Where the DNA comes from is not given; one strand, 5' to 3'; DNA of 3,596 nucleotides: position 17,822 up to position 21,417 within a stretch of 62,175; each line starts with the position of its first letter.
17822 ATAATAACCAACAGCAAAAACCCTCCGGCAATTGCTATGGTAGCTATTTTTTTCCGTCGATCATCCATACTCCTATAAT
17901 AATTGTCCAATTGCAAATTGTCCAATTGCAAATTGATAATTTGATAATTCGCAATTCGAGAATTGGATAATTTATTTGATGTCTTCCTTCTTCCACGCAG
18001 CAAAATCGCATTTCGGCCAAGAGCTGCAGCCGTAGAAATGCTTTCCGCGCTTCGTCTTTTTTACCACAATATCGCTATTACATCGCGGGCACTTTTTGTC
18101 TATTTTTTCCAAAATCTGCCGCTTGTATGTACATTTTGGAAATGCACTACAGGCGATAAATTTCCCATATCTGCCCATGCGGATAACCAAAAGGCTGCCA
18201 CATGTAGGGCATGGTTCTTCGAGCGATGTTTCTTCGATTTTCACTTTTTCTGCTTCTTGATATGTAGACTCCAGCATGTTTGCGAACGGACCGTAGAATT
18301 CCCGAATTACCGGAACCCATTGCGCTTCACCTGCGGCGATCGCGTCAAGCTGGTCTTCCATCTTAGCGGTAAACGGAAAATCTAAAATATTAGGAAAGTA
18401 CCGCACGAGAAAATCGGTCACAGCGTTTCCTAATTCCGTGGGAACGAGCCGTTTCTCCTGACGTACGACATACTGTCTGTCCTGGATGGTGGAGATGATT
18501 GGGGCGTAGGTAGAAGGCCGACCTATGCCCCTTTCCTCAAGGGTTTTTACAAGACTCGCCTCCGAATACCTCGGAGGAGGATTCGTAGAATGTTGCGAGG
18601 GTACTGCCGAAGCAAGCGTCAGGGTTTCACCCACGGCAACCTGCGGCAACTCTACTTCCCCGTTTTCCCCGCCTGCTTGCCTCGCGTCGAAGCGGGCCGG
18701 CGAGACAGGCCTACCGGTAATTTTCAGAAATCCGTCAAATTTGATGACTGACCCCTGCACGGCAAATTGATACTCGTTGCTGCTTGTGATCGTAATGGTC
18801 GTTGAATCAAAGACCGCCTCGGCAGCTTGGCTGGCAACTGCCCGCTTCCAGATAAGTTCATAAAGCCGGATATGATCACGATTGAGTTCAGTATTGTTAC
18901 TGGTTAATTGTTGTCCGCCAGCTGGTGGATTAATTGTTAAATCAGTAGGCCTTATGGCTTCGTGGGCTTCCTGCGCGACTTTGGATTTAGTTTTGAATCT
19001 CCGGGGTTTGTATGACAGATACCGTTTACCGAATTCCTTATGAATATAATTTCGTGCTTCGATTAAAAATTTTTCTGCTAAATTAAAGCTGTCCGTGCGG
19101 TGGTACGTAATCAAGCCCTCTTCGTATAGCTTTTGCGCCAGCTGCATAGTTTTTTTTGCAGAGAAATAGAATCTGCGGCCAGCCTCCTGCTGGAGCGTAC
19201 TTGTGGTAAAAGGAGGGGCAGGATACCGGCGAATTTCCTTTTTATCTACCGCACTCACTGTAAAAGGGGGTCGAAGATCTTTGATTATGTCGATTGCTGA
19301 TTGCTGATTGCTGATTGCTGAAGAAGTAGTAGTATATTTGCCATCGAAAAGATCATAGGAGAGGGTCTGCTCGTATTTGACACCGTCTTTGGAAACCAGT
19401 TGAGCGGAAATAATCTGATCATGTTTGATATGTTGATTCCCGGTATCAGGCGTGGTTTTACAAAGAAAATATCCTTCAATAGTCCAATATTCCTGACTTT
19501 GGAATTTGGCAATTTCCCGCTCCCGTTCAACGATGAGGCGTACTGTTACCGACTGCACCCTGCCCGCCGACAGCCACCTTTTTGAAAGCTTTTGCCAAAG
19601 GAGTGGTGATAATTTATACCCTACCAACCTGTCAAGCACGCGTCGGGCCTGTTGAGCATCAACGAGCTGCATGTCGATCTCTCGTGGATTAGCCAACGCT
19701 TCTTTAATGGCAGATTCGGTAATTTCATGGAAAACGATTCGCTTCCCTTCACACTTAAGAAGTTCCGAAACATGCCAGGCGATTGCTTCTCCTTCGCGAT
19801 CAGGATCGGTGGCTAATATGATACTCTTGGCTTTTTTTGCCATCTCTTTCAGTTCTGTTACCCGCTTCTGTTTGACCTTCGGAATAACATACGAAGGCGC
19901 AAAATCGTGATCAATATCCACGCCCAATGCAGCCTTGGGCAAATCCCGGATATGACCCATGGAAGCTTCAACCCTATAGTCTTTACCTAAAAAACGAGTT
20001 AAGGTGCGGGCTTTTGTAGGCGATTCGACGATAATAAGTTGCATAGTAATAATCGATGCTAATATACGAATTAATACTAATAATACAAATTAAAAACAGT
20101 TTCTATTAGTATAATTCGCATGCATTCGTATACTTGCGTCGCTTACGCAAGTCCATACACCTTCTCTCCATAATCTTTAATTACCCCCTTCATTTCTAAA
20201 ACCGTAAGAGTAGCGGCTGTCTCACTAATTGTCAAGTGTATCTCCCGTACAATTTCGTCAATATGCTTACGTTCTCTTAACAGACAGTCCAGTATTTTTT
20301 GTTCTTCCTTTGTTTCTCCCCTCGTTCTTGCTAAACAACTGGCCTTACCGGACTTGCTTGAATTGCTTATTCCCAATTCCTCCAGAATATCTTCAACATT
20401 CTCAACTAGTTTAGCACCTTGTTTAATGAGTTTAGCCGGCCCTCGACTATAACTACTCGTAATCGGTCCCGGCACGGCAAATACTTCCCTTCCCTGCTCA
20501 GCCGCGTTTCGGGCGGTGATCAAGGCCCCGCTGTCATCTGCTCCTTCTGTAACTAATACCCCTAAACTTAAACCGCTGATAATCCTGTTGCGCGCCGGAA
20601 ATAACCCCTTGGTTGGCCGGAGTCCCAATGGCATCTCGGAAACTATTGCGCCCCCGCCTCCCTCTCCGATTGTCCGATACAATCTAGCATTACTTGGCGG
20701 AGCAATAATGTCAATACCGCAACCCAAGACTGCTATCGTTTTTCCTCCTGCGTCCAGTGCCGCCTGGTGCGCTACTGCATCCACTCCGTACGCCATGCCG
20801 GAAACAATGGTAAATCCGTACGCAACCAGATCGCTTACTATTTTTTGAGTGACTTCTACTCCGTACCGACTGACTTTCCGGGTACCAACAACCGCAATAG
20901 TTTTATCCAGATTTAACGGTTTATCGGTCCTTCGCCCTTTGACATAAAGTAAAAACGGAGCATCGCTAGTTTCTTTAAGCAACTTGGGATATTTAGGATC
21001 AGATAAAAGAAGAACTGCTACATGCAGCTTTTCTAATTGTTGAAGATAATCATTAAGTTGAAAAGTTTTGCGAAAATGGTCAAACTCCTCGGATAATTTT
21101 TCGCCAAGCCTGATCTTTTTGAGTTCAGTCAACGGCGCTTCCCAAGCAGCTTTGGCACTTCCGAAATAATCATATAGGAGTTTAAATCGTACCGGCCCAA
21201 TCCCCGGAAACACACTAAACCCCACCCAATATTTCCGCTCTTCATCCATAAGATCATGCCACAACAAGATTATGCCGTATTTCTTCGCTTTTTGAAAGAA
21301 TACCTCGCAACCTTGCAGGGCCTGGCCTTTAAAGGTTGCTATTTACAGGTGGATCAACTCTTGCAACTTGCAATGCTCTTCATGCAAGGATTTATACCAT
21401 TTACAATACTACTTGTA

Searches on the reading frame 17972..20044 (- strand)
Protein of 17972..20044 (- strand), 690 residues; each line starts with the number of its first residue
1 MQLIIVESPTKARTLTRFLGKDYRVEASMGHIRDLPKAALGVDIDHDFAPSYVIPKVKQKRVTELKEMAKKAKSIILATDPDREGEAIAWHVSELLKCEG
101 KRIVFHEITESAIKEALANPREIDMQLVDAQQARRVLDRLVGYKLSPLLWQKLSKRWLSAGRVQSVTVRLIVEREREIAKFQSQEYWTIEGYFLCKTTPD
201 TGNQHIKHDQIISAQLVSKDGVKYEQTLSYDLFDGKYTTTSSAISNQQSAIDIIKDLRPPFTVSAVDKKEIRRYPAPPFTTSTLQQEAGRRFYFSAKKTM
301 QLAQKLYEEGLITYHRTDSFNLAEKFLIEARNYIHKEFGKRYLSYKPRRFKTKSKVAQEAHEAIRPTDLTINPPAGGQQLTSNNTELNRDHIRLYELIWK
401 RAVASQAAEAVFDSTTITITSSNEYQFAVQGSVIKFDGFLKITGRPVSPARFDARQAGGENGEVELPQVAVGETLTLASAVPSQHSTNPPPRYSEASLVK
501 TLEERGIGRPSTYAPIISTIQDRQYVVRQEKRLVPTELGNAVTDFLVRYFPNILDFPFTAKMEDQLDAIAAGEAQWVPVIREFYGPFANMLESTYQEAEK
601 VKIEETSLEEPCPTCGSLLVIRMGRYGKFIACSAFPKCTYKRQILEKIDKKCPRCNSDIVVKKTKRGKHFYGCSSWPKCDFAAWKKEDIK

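Call 107: search_protein_families(library=pfam, proteins=[window:17972-20044:-], max_evalue=0.001)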
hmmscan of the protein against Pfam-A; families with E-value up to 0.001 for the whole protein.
window:17972-20044:- (690 aa): 4 families
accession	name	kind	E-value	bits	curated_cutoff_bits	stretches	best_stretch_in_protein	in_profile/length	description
PF01131.25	Topoisom_bac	-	1.3e-125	420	35.1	1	123-580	2-410/411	DNA topoisomerase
PF01396.24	Zn_ribbon_Top1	-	4.7e-28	97.1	32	2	610-645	2-37/39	Topoisomerase DNA binding C4 zinc finger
PF01751.28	Toprim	-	7.3e-26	90.6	23.1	1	2-108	1-96/96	Toprim domain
PF13662.12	Toprim_4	-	0.00038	21.1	25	0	59-99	36-77/85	Toprim domain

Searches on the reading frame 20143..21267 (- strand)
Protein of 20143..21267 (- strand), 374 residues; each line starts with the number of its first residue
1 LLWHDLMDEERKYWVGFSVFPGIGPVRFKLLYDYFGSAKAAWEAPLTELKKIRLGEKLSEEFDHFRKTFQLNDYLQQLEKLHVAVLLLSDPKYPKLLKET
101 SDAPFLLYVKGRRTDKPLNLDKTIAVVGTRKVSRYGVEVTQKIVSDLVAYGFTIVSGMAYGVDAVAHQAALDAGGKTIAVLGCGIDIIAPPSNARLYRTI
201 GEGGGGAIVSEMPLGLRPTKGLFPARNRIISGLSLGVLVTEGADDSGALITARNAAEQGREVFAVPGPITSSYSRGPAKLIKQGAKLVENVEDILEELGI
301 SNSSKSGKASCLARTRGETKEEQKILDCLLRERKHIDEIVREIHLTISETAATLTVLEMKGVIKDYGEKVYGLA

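Call 107: search_protein_families(library=pfam, proteins=[window:20143-21267:-], max_evalue=0.001)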
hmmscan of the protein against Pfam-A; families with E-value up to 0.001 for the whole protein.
window:20143-21267:- (374 aa): 2 families
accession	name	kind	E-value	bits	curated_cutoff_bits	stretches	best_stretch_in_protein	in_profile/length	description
PF02481.21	DNA_processg_A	-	3.1e-74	249.1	29.6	1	78-289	2-211/212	DNA recombination-mediator protein A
PF17782.7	DprA_WH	-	1.2e-09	38.5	22.9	1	316-364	8-56/61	DprA winged helix domain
